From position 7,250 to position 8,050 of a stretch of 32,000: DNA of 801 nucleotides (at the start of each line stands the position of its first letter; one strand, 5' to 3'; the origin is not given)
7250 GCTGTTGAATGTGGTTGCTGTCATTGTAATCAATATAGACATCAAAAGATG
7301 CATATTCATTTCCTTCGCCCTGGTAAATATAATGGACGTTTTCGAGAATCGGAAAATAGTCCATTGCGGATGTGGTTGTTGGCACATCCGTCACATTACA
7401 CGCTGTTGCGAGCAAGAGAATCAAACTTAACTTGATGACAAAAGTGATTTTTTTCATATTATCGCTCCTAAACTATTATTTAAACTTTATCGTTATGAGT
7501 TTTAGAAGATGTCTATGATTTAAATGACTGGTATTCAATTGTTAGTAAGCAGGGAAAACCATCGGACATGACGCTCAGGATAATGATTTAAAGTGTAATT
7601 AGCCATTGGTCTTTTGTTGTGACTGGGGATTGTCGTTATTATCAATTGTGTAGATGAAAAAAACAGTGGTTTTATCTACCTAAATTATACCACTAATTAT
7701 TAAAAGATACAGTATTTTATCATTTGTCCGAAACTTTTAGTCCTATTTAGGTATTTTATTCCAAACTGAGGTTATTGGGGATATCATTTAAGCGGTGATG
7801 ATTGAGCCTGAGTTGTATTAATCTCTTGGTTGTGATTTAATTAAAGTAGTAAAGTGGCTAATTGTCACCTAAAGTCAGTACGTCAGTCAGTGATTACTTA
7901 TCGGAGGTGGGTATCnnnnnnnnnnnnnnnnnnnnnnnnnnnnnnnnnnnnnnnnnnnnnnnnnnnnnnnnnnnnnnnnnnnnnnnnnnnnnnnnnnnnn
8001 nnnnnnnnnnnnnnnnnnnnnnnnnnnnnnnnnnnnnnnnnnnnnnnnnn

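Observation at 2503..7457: Five-module array of [unknown beta-rich domain + GerMN-like domain] spread over a 1289-aa lipoprotein and a 341-aa lipoprotein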

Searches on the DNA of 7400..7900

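Call 56: search_rna_families(source=window, start=7400, end=7900, threshold=evalue, max_evalue=5)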
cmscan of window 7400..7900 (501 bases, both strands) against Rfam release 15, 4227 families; matches with E-value up to 5: 1.
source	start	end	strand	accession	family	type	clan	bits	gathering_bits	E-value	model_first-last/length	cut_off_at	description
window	7555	7762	-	RF01459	rliE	Gene; sRNA;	-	19.5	90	0.73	1-222/222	no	Listeria sRNA rliE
